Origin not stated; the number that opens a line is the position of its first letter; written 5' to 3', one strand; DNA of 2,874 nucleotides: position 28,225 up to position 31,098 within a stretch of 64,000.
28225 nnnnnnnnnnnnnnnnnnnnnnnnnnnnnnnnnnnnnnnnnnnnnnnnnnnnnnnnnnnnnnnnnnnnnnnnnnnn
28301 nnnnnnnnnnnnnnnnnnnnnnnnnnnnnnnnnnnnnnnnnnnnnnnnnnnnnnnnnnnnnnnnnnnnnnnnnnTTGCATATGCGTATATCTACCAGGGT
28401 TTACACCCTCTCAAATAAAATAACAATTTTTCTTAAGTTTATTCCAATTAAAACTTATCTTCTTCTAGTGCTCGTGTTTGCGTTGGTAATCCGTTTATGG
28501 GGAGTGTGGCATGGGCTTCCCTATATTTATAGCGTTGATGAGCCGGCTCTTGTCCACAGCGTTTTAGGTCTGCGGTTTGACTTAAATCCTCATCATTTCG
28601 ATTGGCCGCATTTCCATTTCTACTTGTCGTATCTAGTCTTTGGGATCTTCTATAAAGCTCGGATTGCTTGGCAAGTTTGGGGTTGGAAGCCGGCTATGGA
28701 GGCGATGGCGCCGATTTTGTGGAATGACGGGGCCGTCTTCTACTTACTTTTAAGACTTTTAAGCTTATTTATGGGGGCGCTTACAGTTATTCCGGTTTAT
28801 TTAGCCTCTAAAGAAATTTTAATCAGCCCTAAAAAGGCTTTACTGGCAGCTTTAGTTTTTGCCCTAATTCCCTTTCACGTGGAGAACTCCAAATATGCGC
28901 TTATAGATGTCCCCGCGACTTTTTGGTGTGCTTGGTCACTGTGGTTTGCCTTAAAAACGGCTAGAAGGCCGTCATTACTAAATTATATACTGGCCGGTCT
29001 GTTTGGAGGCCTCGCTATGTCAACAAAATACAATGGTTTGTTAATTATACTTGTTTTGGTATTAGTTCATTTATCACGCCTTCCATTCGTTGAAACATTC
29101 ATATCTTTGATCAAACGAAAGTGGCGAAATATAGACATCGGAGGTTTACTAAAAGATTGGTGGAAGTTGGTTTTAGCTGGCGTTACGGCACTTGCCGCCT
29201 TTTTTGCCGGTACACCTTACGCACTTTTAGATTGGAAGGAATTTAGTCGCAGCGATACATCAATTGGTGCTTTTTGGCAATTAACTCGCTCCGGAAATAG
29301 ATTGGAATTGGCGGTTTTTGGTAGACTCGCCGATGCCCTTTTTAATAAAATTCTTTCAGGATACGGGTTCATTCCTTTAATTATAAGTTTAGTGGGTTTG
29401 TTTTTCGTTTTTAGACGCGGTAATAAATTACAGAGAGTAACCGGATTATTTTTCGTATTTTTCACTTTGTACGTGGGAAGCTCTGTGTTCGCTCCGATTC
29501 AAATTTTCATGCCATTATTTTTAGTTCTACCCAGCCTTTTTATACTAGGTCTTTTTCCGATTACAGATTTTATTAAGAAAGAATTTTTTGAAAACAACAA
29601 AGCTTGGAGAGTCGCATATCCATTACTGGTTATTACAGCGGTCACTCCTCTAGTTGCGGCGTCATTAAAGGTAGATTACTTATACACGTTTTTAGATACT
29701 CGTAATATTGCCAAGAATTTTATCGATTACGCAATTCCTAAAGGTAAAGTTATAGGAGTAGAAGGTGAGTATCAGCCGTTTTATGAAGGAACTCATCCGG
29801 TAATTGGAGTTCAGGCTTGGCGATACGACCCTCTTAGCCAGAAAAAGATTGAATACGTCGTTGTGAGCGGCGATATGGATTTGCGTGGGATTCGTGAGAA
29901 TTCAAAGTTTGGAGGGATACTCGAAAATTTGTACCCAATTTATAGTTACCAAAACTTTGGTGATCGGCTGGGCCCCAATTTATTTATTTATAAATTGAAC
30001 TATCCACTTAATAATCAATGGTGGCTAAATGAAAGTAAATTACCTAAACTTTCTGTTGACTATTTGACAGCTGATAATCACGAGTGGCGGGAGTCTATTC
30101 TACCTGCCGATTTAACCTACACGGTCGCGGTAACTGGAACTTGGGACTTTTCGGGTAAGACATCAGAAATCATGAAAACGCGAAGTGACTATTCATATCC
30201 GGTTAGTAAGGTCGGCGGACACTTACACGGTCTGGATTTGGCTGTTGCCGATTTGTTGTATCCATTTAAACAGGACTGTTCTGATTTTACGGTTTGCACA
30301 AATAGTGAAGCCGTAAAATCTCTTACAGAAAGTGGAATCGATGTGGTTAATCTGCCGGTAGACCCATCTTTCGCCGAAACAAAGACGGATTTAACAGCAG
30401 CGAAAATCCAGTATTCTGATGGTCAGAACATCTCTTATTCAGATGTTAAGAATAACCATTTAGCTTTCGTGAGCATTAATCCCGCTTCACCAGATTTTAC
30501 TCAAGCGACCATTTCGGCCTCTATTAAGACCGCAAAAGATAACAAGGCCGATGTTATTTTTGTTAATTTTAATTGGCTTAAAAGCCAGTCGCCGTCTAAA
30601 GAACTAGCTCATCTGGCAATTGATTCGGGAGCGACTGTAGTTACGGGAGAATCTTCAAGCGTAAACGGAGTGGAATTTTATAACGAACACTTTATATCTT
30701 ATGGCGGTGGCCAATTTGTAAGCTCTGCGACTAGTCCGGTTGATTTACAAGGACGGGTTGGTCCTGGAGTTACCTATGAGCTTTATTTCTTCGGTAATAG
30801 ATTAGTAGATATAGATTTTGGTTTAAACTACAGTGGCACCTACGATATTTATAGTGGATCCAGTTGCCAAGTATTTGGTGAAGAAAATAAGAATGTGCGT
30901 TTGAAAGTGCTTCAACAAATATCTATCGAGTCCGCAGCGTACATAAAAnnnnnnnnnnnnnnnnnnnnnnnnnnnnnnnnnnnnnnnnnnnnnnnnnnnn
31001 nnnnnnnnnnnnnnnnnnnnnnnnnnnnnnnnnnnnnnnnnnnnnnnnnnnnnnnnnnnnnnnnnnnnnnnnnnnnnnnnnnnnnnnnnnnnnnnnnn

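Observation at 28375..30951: ArnT-like GT-C domain fused to a CapA/PGA_cap-like metallophosphoesterase-fold domain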

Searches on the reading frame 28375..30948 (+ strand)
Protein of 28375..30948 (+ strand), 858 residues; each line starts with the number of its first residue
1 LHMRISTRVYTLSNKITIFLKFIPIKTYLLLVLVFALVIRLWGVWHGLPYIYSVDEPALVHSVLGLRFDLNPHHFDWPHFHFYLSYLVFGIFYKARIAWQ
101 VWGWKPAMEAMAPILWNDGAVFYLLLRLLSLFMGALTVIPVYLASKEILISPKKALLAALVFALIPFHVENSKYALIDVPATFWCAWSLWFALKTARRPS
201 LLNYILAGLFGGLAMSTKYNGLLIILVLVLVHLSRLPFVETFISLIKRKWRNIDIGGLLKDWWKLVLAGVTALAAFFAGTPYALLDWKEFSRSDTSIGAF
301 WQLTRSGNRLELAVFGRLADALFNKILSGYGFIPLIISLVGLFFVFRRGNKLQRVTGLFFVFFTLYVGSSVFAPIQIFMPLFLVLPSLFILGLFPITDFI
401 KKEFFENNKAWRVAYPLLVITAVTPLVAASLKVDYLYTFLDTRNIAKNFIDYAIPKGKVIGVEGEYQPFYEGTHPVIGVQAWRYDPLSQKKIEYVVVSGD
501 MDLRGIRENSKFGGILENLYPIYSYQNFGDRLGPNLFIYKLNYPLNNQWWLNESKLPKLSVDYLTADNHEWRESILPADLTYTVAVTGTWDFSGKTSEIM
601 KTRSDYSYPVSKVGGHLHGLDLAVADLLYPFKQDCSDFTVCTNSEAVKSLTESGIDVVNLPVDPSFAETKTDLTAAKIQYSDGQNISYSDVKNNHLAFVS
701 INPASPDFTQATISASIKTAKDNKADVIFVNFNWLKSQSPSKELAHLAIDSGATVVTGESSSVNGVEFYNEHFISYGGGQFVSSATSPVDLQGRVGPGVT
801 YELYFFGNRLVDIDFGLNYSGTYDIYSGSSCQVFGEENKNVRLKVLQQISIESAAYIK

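Call 3: search_protein_families(library=pfam, proteins=[window:28375-30948:+], max_evalue=1)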
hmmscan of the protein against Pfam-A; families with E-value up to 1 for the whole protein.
window:28375-30948:+ (858 aa): 3 families
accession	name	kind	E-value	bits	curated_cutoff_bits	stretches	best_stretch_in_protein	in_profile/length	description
PF02366.24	PMT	-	8.1e-16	58.8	22.7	1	99-238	57-205/245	Dolichyl-phosphate-mannose-protein mannosyltransferase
PF09587.15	PGA_cap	-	1.3e-14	54.8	27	2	693-783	158-253/255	Bacterial capsule synthesis protein PGA_cap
PF13231.12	PMT_2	-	2.1e-09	38.3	26.1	1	126-230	24-127/160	Dolichyl-phosphate-mannose-protein mannosyltransferase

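Call 4: search_protein_families(library=ncbifam, proteins=[window:28375-30948:+], max_evalue=1)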
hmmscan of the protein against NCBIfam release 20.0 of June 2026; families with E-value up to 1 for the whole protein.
window:28375-30948:+ (858 aa): 3 families
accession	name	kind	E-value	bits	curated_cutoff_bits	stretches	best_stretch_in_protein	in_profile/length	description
NF009784.2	PRK13279.1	equivalog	1.1e-06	27.6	567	1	126-234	83-193/539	lipid IV(A) 4-amino-4-deoxy-L-arabinosyltransferase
TIGR04154.1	archaeo_STT3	subfamily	0.0015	17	450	1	125-170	97-141/831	oligosaccharyl transferase, archaeosortase A system-associated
NF038314.1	epimerase_MslH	equivalog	0.14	10.5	700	1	742-784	275-318/439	lasso peptide C-terminal Trp epimerase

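Call 9: find_homologous_proteins(query=window:28375-30948:+, max_evalue=0.00001)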
Query window:28375-30948:+ (858 aa): 166 proteins with E <= 0.00001 among 8000 candidates; the best 120 are listed.
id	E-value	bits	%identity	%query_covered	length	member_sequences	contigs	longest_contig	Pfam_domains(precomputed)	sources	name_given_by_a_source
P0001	0.0e+0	1955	100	100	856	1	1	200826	PF09587.16,PF02366.25,PF13231.13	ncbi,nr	ncbi:MAG: phospholipid carrier-dependent glycosyltransferase [candidate division WWE3 bacterium]|nr:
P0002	0.0e+0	1032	57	95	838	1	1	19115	PF09587.16,PF02366.25,PF13231.13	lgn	-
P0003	5.3e-293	993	55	100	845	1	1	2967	PF09587.16,PF02366.25,PF13231.13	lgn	-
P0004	1.7e-278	945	53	93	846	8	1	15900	PF09587.16,PF02366.25,PF13231.13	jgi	jgi:hypothetical protein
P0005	1.5e-268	912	51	94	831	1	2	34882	PF09587.16,PF02366.25,PF13231.13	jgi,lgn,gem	-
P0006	1.9e-111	392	41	62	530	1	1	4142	PF02366.25,PF13231.13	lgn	-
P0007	3.1e-89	318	38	58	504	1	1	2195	PF02366.25,PF13231.13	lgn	-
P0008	8.2e-88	314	38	53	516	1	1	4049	PF02366.25,PF13231.13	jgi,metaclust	metaclust:\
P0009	9.5e-86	307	36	61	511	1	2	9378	PF02366.25,PF13231.13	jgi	-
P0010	2.4e-85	306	38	56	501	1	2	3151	PF02366.25,PF13231.13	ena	-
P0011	7.8e-83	297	39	56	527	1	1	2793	PF02366.25,PF13231.13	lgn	-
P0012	9.1e-83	297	40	51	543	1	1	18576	PF02366.25,PF13231.13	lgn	-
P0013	9.8e-83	297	36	58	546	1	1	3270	PF02366.25,PF13231.13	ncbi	-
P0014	1.4e-82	296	36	59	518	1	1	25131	PF02366.25,PF13231.13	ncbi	-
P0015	1.8e-80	289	36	55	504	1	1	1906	PF02366.25,PF13231.13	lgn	-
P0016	6.3e-78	281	40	50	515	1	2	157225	PF02366.25,PF02516.21,PF13231.13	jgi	-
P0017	9.0e-78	281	34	58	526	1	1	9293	PF02366.25,PF13231.13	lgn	-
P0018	1.1e-76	277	39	50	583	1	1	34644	PF02366.25,PF13231.13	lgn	-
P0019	2.0e-74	270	35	60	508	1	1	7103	PF02366.25,PF13231.13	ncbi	-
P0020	4.6e-73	265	37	50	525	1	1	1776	PF02366.25,PF13231.13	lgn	-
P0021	8.8e-73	264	37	53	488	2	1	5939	PF02366.25,PF13231.13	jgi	-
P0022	1.8e-71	260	34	60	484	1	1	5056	PF02366.25,PF13231.13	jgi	-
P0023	2.9e-71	259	37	52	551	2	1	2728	PF02366.25,PF13231.13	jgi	-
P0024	1.8e-70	256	34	60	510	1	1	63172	PF02366.25,PF13231.13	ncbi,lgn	-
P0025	2.4e-69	253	33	58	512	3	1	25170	PF02366.25,PF13231.13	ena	-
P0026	2.7e-69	253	43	39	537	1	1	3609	PF02366.25,PF02516.21,PF13231.13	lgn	-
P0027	5.4e-69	252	36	52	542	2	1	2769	PF02366.25,PF13231.13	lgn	-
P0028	6.6e-69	251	38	54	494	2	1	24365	PF02366.25,PF13231.13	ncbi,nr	ncbi:MAG TPA: glycosyltransferase family 39 protein [Candidatus Saccharimonadales bacterium]|nr:glyc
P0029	1.8e-68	250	32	58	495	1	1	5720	PF02366.25,PF13231.13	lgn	-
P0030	3.4e-68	249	34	58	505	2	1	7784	PF02366.25,PF13231.13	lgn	-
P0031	4.8e-67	245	41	31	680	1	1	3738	PF02366.25,PF13231.13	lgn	-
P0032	6.3e-67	245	39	47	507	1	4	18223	PF02366.25,PF13231.13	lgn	-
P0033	1.1e-66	244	41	37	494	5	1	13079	PF02366.25,PF13231.13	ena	-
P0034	1.3e-66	244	44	38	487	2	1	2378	PF02366.25,PF02516.21,PF13231.13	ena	-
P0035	2.5e-66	243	43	38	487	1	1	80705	PF02366.25,PF13231.13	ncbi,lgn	-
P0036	1.1e-65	241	33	60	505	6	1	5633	PF02366.25,PF13231.13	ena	-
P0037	2.8e-65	239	36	48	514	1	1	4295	PF02366.25,PF02516.21,PF13231.13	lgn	-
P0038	5.9e-65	238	43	37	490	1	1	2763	PF02366.25,PF13231.13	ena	-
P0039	8.5e-65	238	43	37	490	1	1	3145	PF02366.25,PF13231.13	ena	-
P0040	1.7e-64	237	34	59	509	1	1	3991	PF13231.13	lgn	-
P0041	2.8e-64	236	45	36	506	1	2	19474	PF13231.13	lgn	-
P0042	2.9e-64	236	43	37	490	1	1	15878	PF02366.25,PF13231.13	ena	-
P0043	4.6e-64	235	43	37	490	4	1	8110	PF02366.25,PF13231.13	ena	-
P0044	4.6e-64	235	40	38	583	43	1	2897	PF02366.25,PF02516.21,PF13231.13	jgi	-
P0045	4.7e-64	235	43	37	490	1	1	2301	PF02366.25,PF13231.13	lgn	-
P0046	8.0e-64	234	36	48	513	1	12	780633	PF02366.25,PF13231.13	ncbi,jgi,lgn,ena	jgi:hypothetical protein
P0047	1.2e-63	234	47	33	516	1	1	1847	PF02366.25,PF13231.13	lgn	-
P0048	2.9e-63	233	38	52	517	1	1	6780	PF02366.25,PF13231.13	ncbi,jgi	ncbi:MAG: glycosyltransferase family 39 protein [Patescibacteria group bacterium]|jgi:hypothetical p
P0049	5.4e-63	232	42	38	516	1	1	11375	PF02366.25,PF13231.13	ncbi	-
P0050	7.0e-63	231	41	36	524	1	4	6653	PF02366.25,PF13231.13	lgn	-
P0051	1.1e-62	231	43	38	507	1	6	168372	PF02366.25,PF02516.21,PF13231.13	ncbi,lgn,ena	ncbi:MAG: glycosyltransferase family 39 protein [Patescibacteria group bacterium]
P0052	2.6e-62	229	34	60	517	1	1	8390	PF02366.25,PF13231.13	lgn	-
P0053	5.1e-62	228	32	58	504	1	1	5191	PF02366.25,PF02516.21,PF13231.13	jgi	jgi:hypothetical protein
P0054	2.2e-61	226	42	39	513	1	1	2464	PF02366.25,PF13231.13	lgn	-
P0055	5.4e-61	225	35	51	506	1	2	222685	PF02366.25,PF13231.13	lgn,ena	-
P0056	1.0e-60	224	34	49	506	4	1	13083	PF02366.25,PF13231.13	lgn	-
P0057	1.4e-60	224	42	33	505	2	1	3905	PF02366.25,PF13231.13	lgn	-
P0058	1.9e-60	223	33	52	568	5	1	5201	PF02366.25,PF13231.13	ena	-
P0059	2.4e-60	223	40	36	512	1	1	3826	PF02366.25,PF13231.13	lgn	-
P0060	3.3e-60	222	41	38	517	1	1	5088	PF02366.25,PF13231.13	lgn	-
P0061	3.7e-60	222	40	37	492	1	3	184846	PF02366.25,PF13231.13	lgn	-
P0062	7.3e-60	221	44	34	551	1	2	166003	PF02366.25,PF13231.13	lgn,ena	-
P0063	1.7e-59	220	44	33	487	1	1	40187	PF02366.25,PF13231.13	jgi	jgi:hypothetical protein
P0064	7.3e-59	218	39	40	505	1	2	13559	PF02366.25,PF13231.13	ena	-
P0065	1.0e-58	218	41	36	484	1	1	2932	PF02366.25,PF02516.21,PF13231.13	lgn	-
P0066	1.0e-58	217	33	60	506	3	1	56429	PF02366.25,PF02516.21,PF13231.13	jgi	-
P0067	1.6e-58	217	34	55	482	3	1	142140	PF02366.25,PF13231.13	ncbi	-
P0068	3.1e-58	216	31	51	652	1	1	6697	PF02366.25,PF13231.13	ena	-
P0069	3.2e-58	216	35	50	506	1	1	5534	PF02366.25,PF13231.13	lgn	-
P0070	3.2e-58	216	43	31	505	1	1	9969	PF02366.25,PF13231.13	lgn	-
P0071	3.5e-58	216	36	48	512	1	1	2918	PF02366.25,PF13231.13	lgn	-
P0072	5.0e-58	215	34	50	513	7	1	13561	PF02366.25,PF13231.13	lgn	-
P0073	5.8e-58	215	40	37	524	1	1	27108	PF02366.25,PF02516.21,PF13231.13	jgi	jgi:4-amino-4-deoxy-L-arabinose transferase-like glycosyltransferase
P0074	5.1e-57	212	34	50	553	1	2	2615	PF02366.25,PF13231.13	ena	-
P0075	1.7e-56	210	38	36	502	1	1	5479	PF13231.13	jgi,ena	-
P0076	2.6e-56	210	37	39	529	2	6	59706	PF02366.25,PF13231.13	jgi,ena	-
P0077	1.0e-55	208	38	39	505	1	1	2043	PF02366.25,PF13231.13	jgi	jgi:predicted membrane-bound dolichyl-phosphate-mannose-protein mannosyltransferase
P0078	1.3e-55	207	43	33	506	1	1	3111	PF02366.25,PF13231.13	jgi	jgi:hypothetical protein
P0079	6.6e-55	205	42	34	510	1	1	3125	PF02366.25,PF13231.13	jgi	jgi:hypothetical protein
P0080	1.6e-54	204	38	39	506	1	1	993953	PF02366.25,PF13231.13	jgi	jgi:4-amino-4-deoxy-L-arabinose transferase-like glycosyltransferase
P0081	6.5e-54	202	42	33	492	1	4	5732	PF02366.25,PF13231.13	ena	-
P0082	1.6e-53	200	41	35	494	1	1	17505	PF02366.25,PF13231.13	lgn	-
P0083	9.5e-53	198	40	32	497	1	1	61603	PF02366.25,PF13231.13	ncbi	-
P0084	2.1e-52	197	35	46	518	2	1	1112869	PF02366.25,PF13231.13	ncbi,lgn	ncbi:MAG: phospholipid carrier-dependent glycosyltransferase [Patescibacteria group bacterium]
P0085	7.7e-52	195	41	33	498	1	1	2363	PF02366.25,PF13231.13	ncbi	-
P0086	2.3e-50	190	37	40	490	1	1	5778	PF02366.25,PF13231.13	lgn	-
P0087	6.1e-50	188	33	49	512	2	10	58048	PF02366.25,PF13231.13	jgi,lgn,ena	-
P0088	8.4e-48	181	38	33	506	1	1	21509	PF02366.25,PF13231.13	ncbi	-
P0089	6.4e-47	178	31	50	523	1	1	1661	PF02366.25,PF13231.13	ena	-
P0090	1.5e-46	177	31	61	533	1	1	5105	PF02366.25,PF13231.13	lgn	-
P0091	3.0e-42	163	30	54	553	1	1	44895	PF02366.25,PF13231.13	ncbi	ncbi:MAG: glycosyltransferase family 39 protein [bacterium]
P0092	5.2e-42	162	30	53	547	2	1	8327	PF02366.25,PF13231.13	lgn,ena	-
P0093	3.2e-40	156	38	31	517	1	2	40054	PF02366.25,PF13231.13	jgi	jgi:4-amino-4-deoxy-L-arabinose transferase-like glycosyltransferase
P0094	1.1e-36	145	35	39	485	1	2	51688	PF02366.25,PF13231.13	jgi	-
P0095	2.6e-31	127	35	31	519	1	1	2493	PF02366.25,PF13231.13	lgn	-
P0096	5.8e-30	122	27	50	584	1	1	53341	PF02366.25,PF13231.13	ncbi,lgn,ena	-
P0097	5.9e-29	119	29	51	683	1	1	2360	PF02366.25,PF13231.13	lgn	-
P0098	1.4e-25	108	28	51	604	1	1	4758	PF02366.25,PF13231.13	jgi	jgi:hypothetical protein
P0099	6.5e-24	102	26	60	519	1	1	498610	PF02366.25,PF13231.13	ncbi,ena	-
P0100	1.9e-23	101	36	32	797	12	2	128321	PF02366.25,PF13231.13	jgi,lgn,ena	-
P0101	3.7e-23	100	35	29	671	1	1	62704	PF02366.25,PF13231.13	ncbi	ncbi:MAG TPA: glycosyltransferase family 39 protein [Herpetosiphonaceae bacterium]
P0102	1.3e-22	98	28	53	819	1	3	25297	PF02366.25,PF13231.13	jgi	jgi:4-amino-4-deoxy-L-arabinose transferase-like glycosyltransferase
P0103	1.4e-22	98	28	50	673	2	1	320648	PF13231.13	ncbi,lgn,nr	ncbi:MAG: glycosyltransferase family 39 protein [Kouleothrix sp.]|nr:glycosyltransferase family 39 p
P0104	9.8e-22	95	36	23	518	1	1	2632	PF02366.25,PF13231.13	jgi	jgi:4-amino-4-deoxy-L-arabinose transferase-like glycosyltransferase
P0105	1.3e-21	95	28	49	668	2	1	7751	PF02366.25,PF13231.13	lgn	-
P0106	1.6e-21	94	33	29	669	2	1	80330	PF02366.25,PF13231.13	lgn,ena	-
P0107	4.0e-21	93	34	29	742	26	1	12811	PF13231.13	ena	-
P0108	4.3e-21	93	38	3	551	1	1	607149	PF02366.25,PF13231.13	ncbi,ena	-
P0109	1.1e-20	92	33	30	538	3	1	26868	PF02366.25,PF13231.13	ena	-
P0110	2.7e-20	90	33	31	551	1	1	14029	PF02366.25,PF13231.13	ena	-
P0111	3.0e-20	90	27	51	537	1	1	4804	PF02366.25,PF13231.13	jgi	jgi:4-amino-4-deoxy-L-arabinose transferase-like glycosyltransferase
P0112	4.6e-20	90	26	51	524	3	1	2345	PF02366.25,PF13231.13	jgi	jgi:4-amino-4-deoxy-L-arabinose transferase-like glycosyltransferase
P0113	1.2e-19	88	31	29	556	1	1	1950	PF02366.25,PF13231.13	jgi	jgi:hypothetical protein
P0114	4.5e-19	86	34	24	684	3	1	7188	PF02366.25,PF13231.13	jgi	jgi:hypothetical protein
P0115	5.2e-19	86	27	60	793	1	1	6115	PF02366.25,PF13231.13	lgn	-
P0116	5.7e-19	86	35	28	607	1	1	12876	PF02366.25,PF13231.13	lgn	-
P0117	7.6e-19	86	33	31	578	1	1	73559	PF02366.25,PF13231.13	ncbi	ncbi:MAG: glycosyltransferase family 39 protein [Chloroflexota bacterium]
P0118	2.2e-18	84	32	29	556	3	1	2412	PF02366.25,PF13231.13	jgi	jgi:Dolichyl-phosphate-mannose-protein mannosyltransferase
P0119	6.8e-18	82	35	30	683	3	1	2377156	PF13231.13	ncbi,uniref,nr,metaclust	ncbi:glycosyltransferase family 39 protein [Kallotenue papyrolyticum]|uniref:glycosyltransferase fam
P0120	1.0e-17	82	25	52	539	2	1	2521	PF02366.25,PF13231.13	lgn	-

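Call 30: find_encoding_contigs(protein=P0002, flank=10000, max_places=2)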
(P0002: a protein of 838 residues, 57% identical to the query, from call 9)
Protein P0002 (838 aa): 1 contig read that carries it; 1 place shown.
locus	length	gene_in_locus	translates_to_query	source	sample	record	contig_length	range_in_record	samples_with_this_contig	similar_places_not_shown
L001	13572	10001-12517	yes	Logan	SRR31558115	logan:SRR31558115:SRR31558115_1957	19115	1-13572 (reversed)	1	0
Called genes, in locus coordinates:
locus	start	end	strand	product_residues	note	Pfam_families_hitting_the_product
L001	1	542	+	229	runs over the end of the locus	PF00535:Glycos_transf_2, PF10111:Glyco_tranf_2_2 (weak), PF13641:Glyco_tranf_2_3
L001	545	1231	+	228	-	PF00535:Glycos_transf_2, PF10111:Glyco_tranf_2_2, PF13641:Glyco_tranf_2_3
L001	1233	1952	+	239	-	PF00535:Glycos_transf_2, PF13641:Glyco_tranf_2_3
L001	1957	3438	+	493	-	-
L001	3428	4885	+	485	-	-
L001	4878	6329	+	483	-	PF13440:Polysacc_synt_3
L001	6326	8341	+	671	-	PF13439:Glyco_transf_4 (weak), PF13579:Glyco_trans_4_4, PF00534:Glycos_transf_1, PF13524:Glyco_trans_1_2 (weak), PF13692:Glyco_trans_1_4, PF03706:LPG_synthase_TM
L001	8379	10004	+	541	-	PF02366:PMT (weak), PF13231:PMT_2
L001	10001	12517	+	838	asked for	PF02366:PMT, PF13231:PMT_2, PF09587:PGA_cap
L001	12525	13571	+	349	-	?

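Call 31: find_encoding_contigs(protein=P0005, flank=10000, max_places=2)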
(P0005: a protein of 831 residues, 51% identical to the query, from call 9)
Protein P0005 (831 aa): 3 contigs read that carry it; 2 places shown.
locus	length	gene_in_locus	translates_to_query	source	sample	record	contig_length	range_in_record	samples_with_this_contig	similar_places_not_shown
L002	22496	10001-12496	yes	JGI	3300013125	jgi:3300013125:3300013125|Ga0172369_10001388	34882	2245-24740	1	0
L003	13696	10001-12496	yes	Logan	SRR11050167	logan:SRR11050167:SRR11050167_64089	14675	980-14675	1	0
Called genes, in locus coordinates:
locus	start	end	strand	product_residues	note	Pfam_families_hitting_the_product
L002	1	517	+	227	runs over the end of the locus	PF00535:Glycos_transf_2, PF10111:Glyco_tranf_2_2 (weak), PF13641:Glyco_tranf_2_3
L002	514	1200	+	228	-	PF00535:Glycos_transf_2, PF10111:Glyco_tranf_2_2 (weak), PF13641:Glyco_tranf_2_3 (faint)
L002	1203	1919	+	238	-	PF00535:Glycos_transf_2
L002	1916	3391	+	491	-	-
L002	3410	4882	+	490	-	-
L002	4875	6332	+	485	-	PF13440:Polysacc_synt_3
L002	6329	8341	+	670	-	PF13439:Glyco_transf_4 (weak), PF13579:Glyco_trans_4_4, PF00534:Glycos_transf_1, PF13524:Glyco_trans_1_2, PF13692:Glyco_trans_1_4, PF03706:LPG_synthase_TM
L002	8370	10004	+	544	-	PF02366:PMT, PF13231:PMT_2 (weak)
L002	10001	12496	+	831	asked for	PF02366:PMT, PF13231:PMT_2 (weak), PF09587:PGA_cap (faint)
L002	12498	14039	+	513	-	PF02366:PMT (weak), PF13231:PMT_2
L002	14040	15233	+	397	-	PF00534:Glycos_transf_1, PF13692:Glyco_trans_1_4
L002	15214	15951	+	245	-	PF00535:Glycos_transf_2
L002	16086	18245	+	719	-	PF03477:ATP-cone, PF00317:Ribonuc_red_lgN, PF02867:Ribonuc_red_lgC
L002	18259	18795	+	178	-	PF02572:CobA_CobO_BtuR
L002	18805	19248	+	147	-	-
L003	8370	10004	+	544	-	PF02366:PMT, PF13231:PMT_2 (weak)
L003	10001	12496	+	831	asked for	PF02366:PMT, PF13231:PMT_2 (weak), PF09587:PGA_cap (faint)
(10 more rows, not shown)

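Call 32: find_encoding_contigs(protein=P0004, flank=10000, max_places=2)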
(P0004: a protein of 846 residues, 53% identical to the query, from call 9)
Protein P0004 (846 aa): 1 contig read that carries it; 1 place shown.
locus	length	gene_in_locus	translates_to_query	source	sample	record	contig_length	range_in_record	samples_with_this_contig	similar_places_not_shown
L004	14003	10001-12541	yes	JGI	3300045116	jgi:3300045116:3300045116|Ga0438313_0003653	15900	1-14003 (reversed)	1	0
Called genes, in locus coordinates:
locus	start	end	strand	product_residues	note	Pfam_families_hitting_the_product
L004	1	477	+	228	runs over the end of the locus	PF00535:Glycos_transf_2, PF10111:Glyco_tranf_2_2, PF13641:Glyco_tranf_2_3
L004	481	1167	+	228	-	PF00535:Glycos_transf_2, PF10111:Glyco_tranf_2_2 (weak), PF13641:Glyco_tranf_2_3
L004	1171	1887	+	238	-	PF00535:Glycos_transf_2, PF13641:Glyco_tranf_2_3 (weak)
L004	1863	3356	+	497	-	-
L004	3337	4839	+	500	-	-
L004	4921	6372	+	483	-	PF13440:Polysacc_synt_3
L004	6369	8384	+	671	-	PF13439:Glyco_transf_4, PF13579:Glyco_trans_4_4, PF00534:Glycos_transf_1, PF13692:Glyco_trans_1_4, PF03706:LPG_synthase_TM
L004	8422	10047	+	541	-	PF02366:PMT (weak), PF13231:PMT_2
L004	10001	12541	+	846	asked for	PF02366:PMT, PF13231:PMT_2, PF09587:PGA_cap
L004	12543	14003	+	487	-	?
